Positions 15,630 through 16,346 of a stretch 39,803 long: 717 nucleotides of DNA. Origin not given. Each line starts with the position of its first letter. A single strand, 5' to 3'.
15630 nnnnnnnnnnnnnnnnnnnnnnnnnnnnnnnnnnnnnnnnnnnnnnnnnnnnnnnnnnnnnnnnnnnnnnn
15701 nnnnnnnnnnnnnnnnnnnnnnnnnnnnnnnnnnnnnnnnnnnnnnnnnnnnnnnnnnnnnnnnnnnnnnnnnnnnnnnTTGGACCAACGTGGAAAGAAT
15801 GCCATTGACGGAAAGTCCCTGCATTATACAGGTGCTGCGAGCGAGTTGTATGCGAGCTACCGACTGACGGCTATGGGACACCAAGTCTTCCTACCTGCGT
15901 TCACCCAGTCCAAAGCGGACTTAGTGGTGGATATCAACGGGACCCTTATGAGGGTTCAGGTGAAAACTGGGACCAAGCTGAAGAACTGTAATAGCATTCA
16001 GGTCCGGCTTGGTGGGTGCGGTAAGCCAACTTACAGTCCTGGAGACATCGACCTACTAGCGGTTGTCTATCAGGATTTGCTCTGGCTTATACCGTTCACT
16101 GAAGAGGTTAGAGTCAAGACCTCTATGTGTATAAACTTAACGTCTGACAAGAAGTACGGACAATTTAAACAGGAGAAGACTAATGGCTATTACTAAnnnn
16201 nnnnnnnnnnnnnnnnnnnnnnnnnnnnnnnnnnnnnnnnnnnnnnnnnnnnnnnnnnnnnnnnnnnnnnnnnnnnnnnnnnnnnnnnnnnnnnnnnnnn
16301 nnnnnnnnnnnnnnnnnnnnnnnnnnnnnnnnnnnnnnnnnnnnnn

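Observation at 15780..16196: Possible restriction-endonuclease-like ORF immediately after the DNA polymerase gene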

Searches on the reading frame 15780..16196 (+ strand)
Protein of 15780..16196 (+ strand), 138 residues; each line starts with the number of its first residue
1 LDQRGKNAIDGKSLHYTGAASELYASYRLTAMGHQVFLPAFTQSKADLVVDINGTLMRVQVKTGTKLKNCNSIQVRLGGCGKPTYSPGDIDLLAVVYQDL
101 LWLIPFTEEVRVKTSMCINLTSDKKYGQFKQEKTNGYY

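Call 3: search_protein_families(library=pfam, proteins=[window:15780-16196:+], max_evalue=1)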
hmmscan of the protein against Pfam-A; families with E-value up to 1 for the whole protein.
window:15780-16196:+ (138 aa): 2 families
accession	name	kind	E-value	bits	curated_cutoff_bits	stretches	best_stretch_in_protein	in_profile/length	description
PF11645.14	PDDEXK_5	-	3.4e-10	40.5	26.1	1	15-124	4-122/138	PD-(D/E)XK endonuclease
PF02175.22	7TM_GPCR_Srb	-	0.15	12.3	21.7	1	23-62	53-90/236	Serpentine type 7TM GPCR chemoreceptor Srb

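Call 4: search_protein_families(library=phrogs, proteins=[window:15780-16196:+], max_evalue=0.01)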
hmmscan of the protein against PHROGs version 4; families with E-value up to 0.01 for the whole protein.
window:15780-16196:+ (138 aa): 2 families
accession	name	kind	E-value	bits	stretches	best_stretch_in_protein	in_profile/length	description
phrog_5018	-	unknown function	5.7e-29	102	1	15-122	5-115/134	-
phrog_24524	-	unknown function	0.0013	19.7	1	18-131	12-121/168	-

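Call 6: search_solved_structures(query=window:15780-16196:+, max_evalue=10, show_alignments=3)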
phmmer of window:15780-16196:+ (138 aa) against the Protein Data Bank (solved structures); distinct sequences matched with E-value up to 10: 1.
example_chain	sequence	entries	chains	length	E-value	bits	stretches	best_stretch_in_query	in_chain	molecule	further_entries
2ost_A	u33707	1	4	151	0.0088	19.1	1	20-73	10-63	Putative endonuclease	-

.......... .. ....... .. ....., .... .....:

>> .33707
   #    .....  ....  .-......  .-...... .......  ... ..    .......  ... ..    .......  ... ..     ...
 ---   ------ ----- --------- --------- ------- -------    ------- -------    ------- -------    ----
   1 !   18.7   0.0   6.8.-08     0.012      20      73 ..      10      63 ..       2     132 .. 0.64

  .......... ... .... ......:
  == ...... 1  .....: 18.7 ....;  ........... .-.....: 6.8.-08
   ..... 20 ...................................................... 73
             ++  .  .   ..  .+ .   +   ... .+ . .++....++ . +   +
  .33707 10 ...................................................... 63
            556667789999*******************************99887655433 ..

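Call 7: find_homologous_proteins(query=window:15780-16196:+, max_evalue=0.001)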
Query window:15780-16196:+ (138 aa): 11 proteins with E <= 0.001 among 16 candidates.
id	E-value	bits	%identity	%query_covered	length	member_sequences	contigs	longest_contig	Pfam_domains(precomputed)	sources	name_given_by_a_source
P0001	1.8e-77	275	95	96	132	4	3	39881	PF11645.15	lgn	-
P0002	1.3e-76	273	94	96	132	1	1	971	PF11645.15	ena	-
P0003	1.4e-76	273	94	96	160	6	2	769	PF11645.15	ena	-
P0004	6.5e-76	270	93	96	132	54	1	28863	PF11645.15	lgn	-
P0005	6.5e-76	270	94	96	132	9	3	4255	PF11645.15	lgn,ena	-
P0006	6.9e-70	251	85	96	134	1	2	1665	PF11645.15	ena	-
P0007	3.7e-43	164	63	96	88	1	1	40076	-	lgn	-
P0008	6.8e-42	160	60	91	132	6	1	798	PF11645.15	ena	-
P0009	8.1e-36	141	88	55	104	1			PF11645.15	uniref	uniref:PD(D/E)XK endonuclease domain-containing protein n=1 Tax=Citrobacter phage NS1 TaxID=2766968 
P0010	9.5e-36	140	56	96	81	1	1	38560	PF11645.15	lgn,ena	-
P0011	6.5e-32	128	57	87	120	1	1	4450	PF11645.15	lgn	-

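Call 19: search_dna_similar(collection=phages, query=window:15780-16196:+, mode=protein, max_rows=60, rows=spread, max_evalue=0.001)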
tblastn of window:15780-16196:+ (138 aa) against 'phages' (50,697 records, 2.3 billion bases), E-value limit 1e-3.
Records with a match: 144; places in all: 144; records where one place covers at least 80% of the query: 36.
Best place of each record, by identity: >=99% 2; 95-99% 1; 90-95% 19; 80-90% 2; 60-80% 2; <60% 118.
By first word of the organism name: Escherichia 65; Vibrio 24; Salmonella 14; Klebsiella 14; Teseptimavirus 6; Pseudomonas 5; Halorubrum 4; Shigella 2; Kluyvera 2; Enterococcus 2; and 6 more.
By host as written in the record: - 42; Vibrio harveyi BAA-1116 20; Salmonella enterica subsp. enterica serovar Typhi 14; Escherichia coli rfaC 14; Escherichia coli 13; Klebsiella pneumoniae 7; Escherichia coli B 4; Escherichia coli BL21 3; and 18 more.
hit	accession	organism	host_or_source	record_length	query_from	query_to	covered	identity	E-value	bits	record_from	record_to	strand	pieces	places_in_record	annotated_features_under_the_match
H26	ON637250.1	Escherichia phage 6925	UCSI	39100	1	138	100%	99.3%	4e-89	287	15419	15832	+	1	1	hypothetical protein (x2) | DNA-directed DNA polymerase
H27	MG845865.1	Escherichia phage YZ1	Escherichia coli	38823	1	138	100%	94.9%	4e-85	276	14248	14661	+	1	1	DNA polymerase | hypothetical protein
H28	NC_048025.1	Shigella phage SFPH2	Shigella flexneri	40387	1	132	96%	93.9%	7e-80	261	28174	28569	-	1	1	hypothetical protein | DNA polymerase I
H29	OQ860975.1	Salmonella phage ST37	Salmonella enterica subsp. enterica ...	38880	1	132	96%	92.4%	3e-79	259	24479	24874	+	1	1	hypothetical protein | DNA-directed DNA polymerase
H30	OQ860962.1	Salmonella phage ST66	Salmonella enterica subsp. enterica ...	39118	1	132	96%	92.4%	3e-79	259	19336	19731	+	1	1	hypothetical protein | DNA-directed DNA polymerase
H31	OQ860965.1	Salmonella phage ST63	Salmonella enterica subsp. enterica ...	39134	1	132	96%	92.4%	3e-79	259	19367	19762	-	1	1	hypothetical protein | DNA-directed DNA polymerase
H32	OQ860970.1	Salmonella phage ST53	Salmonella enterica subsp. enterica ...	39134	1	132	96%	92.4%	3e-79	259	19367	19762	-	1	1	hypothetical protein | DNA-directed DNA polymerase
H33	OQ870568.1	Escherichia phage Zappy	Escherichia coli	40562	1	132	96%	92.4%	1e-78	257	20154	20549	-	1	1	hypothetical protein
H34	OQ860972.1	Salmonella phage ST45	Salmonella enterica subsp. enterica ...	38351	1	132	96%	91.7%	6e-78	255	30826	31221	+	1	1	hypothetical protein | DNA-directed DNA polymerase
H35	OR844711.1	Escherichia phage ECO104 4-5-2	Escherichia coli O104:H4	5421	1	115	83%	86.0%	3e-45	224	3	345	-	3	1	record has no annotation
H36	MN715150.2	Citrobacter phage NS1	Citrobacter freundii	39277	34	132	71%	89.8%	8e-41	189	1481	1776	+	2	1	none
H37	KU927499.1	Escherichia phage 64795_ec1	Escherichia coli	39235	6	119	83%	50.9%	4e-25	104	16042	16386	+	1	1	hypothetical protein | DNA polymerase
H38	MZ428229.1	Klebsiella phage vB_KpnP-VAC1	Klebsiella pneumoniae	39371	5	119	83%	49.2%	7e-25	103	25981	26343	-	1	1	endonuclease | DNA polymerase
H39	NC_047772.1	Klebsiella phage vB_KpnP_KpV767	Klebsiella pneumoniae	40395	15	119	76%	51.4%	2e-24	102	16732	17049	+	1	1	hypothetical protein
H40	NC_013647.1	Klebsiella phage KP32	Klebsiella pneumoniae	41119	15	119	76%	50.5%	3e-24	102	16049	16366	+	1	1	22: hypothetical protein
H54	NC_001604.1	Escherichia phage T7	Escherichia coli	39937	15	118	75%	47.2%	2e-22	97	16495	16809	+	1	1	hypothetical protein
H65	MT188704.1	Mesorhizobium phage Cp1R7A-A1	Mesorhizobium loti R7ANS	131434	11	122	81%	38.8%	1e-11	66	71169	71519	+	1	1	hypothetical protein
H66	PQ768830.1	Vibrio phage Pylo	Vibrio campbellii BB120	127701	18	130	82%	35.5%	4e-7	53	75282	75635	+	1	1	hypothetical protein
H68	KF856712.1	Pseudomonas phage phiIBB-PAA2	Pseudomonas aeruginosa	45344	15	116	74%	35.6%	2e-8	57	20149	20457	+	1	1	hypothetical protein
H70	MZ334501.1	Halorubrum sodomense tailed virus 4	Halorubrum sodomense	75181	10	108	72%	34.9%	7e-7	52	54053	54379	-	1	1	PD-(D/E)XK nuclease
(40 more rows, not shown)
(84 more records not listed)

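Call 33: get_annotated_region(hit=H54, flank=1500)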
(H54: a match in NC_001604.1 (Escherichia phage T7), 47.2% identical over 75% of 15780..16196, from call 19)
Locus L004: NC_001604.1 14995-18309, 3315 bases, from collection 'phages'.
description: Enterobacteria phage T7, complete genome.
organism: Escherichia phage T7 (NCBI taxid 10760)
taxonomy: Viruses; Duplodnaviria; Heunggongvirae; Uroviricota; Caudoviricetes; Autographiviridae; Studiervirinae; Teseptimavirus; Teseptimavirus T7
host: Escherichia coli; source: -; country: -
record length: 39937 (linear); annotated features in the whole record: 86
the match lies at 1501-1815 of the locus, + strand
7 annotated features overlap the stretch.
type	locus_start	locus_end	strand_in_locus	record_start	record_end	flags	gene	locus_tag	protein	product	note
CDS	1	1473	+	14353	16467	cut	-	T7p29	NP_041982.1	DNA polymerase I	gene 5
CDS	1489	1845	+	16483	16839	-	-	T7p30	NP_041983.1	hypothetical protein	gene 5.3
CDS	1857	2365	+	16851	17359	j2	-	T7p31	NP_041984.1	hypothetical protein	possible gene 5.5-5.7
CDS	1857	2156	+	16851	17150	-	-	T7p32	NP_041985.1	DUF2675 domain-containing protein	in Enterobacteria phage T7, gp5.5 abolishes E. coli nucleoid protein H-NS-mediated inhibition of transcription by T7 ...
CDS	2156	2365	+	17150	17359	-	-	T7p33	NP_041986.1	hypothetical protein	gene 5.7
CDS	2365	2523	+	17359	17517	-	-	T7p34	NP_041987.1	Gp5.9-like inihibitor of recBCD nuclease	not essential. Other names: gp5.9; exonuclease V inhibitor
CDS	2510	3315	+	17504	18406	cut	-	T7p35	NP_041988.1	exonuclease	The T7 exonuclease encoded by gene 6 is required for (a) recombination and (b) for the degradation of host chromosomal ...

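Call 37: get_annotated_region(hit=H40, flank=600)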
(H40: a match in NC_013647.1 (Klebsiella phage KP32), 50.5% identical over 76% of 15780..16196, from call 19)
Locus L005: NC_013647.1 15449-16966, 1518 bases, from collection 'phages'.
description: Klebsiella phage KP32, complete genome.
organism: Klebsiella phage KP32 (NCBI taxid 674082)
taxonomy: Viruses; Duplodnaviria; Heunggongvirae; Uroviricota; Caudoviricetes; Autographiviridae; Studiervirinae; Przondovirus; Przondovirus KP32
host: Klebsiella pneumoniae; source: -; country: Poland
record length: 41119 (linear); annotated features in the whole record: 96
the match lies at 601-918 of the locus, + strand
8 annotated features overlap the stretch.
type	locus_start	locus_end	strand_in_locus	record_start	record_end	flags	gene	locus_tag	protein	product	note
CDS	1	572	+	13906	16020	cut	21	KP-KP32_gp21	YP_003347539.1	DNA polymerase I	-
misc_feature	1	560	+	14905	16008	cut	21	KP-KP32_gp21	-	-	DNA polymerase family A, 5'-3' polymerase domain; family A polymerase (polymerase I) functions primarily to fill DNA ...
misc_feature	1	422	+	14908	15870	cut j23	21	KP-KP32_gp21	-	-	active site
misc_feature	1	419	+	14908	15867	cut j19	21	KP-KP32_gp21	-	-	DNA binding site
misc_feature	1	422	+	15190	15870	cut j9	21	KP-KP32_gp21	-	-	catalytic site; other site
CDS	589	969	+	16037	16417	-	22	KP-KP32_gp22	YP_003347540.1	hypothetical protein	-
CDS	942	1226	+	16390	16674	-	23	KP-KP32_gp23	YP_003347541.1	Gp5.5-like host HNS inhibition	-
misc_feature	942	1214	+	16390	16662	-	23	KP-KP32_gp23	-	-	host protein H-NS-interacting protein; Region: PHA00440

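Call 38: get_annotated_region(hit=H65, flank=1500)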
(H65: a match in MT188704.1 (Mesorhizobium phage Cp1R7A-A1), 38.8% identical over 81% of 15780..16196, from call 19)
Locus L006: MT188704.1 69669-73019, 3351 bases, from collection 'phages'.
description: Mesorhizobium phage Cp1R7A-A1, complete genome.
organism: Mesorhizobium phage Cp1R7A-A1 (NCBI taxid 2723894)
taxonomy: Viruses; Duplodnaviria; Heunggongvirae; Uroviricota; Caudoviricetes
host: Mesorhizobium loti R7ANS; source: -; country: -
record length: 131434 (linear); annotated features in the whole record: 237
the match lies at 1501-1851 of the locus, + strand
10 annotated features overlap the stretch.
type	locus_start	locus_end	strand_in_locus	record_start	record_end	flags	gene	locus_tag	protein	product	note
CDS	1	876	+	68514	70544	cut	-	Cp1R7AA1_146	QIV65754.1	DNA polymerase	-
CDS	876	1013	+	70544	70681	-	-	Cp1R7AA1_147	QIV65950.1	hypothetical protein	Hypothetical protein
CDS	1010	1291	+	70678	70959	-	-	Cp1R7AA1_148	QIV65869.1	DUF3850 domain-containing protein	-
CDS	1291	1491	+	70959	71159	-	-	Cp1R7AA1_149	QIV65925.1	hypothetical protein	Hypothetical protein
CDS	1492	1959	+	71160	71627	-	-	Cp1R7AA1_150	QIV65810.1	hypothetical protein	Hypothetical protein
CDS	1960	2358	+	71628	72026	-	-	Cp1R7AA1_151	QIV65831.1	hypothetical protein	Hypothetical protein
CDS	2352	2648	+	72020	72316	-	-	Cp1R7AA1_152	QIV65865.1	hypothetical protein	Hypothetical protein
CDS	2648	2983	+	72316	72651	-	-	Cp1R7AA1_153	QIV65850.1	hypothetical protein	Hypothetical protein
CDS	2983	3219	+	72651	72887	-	-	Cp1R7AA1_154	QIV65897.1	hypothetical protein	Hypothetical protein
CDS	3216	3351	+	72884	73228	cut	-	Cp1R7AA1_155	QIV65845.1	hypothetical protein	Hypothetical protein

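Call 39: get_annotated_region(hit=H66, flank=1500)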
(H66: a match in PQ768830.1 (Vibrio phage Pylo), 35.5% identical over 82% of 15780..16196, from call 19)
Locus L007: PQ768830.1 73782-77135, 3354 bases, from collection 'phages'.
description: Vibrio phage Pylo, complete genome.
organism: Vibrio phage Pylo (NCBI taxid 3388594)
taxonomy: Viruses
host: Vibrio campbellii BB120; source: Chesapeake Bay oyster; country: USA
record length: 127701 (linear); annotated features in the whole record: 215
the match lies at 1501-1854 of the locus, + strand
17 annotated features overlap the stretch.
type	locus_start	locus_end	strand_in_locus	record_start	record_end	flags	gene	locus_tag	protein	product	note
CDS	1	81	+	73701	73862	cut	-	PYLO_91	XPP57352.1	hypothetical protein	gp91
tRNA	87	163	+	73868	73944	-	-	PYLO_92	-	tRNA-Met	-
tRNA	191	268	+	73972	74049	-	-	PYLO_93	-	tRNA-Lys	-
CDS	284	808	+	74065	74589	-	-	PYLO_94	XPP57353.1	hypothetical protein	gp94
tRNA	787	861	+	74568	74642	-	-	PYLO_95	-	tRNA-Glu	-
tRNA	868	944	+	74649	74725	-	-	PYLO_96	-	tRNA-Ala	-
tRNA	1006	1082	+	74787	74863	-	-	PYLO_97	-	tRNA-Met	-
tRNA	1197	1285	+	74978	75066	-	-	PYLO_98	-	tRNA-Tyr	-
tRNA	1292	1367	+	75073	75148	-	-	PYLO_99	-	tRNA-Asn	-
tRNA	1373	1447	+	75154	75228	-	-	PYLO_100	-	tRNA-Asp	-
CDS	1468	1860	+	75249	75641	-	-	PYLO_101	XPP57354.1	hypothetical protein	gp101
tRNA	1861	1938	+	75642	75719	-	-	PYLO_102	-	tRNA-Pro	-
tRNA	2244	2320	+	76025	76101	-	-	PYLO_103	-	tRNA-Leu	-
CDS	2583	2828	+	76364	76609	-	-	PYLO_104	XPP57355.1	hypothetical protein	gp104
tRNA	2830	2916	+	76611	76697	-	-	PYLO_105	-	tRNA-Gly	-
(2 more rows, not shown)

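Call 40: get_annotated_region(hit=H70, flank=1500)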
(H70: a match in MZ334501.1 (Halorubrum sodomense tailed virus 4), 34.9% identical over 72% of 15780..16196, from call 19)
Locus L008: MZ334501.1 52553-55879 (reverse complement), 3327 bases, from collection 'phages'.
description: Halorubrum sodomense tailed virus 4 isolate HSTV-4/6, complete genome.
organism: Halorubrum sodomense tailed virus 4 (NCBI taxid 2878013)
taxonomy: Viruses; Duplodnaviria; Heunggongvirae; Uroviricota; Caudoviricetes; Thumleimavirales; Hafunaviridae; Haloferacalesvirus; Haloferacalesvirus HSTV4
host: Halorubrum sodomense; source: solar saltern; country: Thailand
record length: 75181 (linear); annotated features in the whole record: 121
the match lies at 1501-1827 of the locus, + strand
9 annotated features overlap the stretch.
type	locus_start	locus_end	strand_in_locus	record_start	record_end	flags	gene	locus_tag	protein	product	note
CDS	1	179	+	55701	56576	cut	-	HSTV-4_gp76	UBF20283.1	SPFH superfamily protein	stomatin, prohibitin, flotillin and HflK/C domain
CDS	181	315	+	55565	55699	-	-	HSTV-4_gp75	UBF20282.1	hypothetical protein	-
CDS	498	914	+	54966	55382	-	-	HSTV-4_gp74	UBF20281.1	hypothetical protein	-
CDS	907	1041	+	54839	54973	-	-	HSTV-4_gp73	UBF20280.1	hypothetical protein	-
CDS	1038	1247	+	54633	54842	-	-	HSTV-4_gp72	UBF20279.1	hypothetical protein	-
tRNA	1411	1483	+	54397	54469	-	-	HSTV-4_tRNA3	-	tRNA-Asn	tRNA-Asn (anticodon GTT)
CDS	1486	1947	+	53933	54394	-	-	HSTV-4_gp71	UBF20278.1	PD-(D/E)XK nuclease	-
CDS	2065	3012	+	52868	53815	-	-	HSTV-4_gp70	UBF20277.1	hypothetical protein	-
CDS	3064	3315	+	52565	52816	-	-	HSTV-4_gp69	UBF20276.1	hypothetical protein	-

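Call 41: get_annotated_region(hit=H68, flank=1500)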
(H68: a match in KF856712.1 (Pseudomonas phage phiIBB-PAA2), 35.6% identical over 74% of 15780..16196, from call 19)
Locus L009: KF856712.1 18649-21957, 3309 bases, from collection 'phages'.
description: Pseudomonas phage phiIBB-PAA2, complete genome.
organism: Pseudomonas phage phiIBB-PAA2 (NCBI taxid 1429758)
taxonomy: Viruses; Duplodnaviria; Heunggongvirae; Uroviricota; Caudoviricetes; Bruynoghevirus; Bruynoghevirus PAA2
host: Pseudomonas aeruginosa; source: Hospital Sao Joao raw sewage; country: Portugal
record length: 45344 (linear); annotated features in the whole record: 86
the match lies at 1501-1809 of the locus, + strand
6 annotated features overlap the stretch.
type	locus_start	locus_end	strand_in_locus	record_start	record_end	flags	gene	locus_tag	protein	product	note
CDS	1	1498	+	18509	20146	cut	-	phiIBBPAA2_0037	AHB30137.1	DNA polymerase part II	orf37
CDS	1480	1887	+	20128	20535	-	-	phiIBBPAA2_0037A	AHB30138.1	hypothetical protein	orf37A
CDS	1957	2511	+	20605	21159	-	-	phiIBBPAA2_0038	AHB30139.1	hypothetical protein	orf38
CDS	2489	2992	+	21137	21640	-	-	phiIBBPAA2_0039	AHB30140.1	hypothetical protein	orf39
CDS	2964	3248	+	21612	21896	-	-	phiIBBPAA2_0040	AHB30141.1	hypothetical protein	orf40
CDS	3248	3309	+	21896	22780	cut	-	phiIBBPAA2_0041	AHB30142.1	5'-3' exonuclease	orf41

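Call 43: search_solved_structures(query=A2, max_evalue=1, show_alignments=2)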
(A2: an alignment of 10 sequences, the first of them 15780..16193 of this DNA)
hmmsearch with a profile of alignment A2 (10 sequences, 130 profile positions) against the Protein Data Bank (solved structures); distinct sequences matched with E-value up to 1: 3.
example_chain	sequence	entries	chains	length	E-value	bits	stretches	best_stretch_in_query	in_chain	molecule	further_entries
2ost_A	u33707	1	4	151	4.1e-14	55.7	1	7-123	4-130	Putative endonuclease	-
1gef_A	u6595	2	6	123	0.17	14.9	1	9-58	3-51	HOLLIDAY JUNCTION RESOLVASE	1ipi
2r4i_A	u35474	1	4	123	0.29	14.1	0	76-107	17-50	Uncharacterized protein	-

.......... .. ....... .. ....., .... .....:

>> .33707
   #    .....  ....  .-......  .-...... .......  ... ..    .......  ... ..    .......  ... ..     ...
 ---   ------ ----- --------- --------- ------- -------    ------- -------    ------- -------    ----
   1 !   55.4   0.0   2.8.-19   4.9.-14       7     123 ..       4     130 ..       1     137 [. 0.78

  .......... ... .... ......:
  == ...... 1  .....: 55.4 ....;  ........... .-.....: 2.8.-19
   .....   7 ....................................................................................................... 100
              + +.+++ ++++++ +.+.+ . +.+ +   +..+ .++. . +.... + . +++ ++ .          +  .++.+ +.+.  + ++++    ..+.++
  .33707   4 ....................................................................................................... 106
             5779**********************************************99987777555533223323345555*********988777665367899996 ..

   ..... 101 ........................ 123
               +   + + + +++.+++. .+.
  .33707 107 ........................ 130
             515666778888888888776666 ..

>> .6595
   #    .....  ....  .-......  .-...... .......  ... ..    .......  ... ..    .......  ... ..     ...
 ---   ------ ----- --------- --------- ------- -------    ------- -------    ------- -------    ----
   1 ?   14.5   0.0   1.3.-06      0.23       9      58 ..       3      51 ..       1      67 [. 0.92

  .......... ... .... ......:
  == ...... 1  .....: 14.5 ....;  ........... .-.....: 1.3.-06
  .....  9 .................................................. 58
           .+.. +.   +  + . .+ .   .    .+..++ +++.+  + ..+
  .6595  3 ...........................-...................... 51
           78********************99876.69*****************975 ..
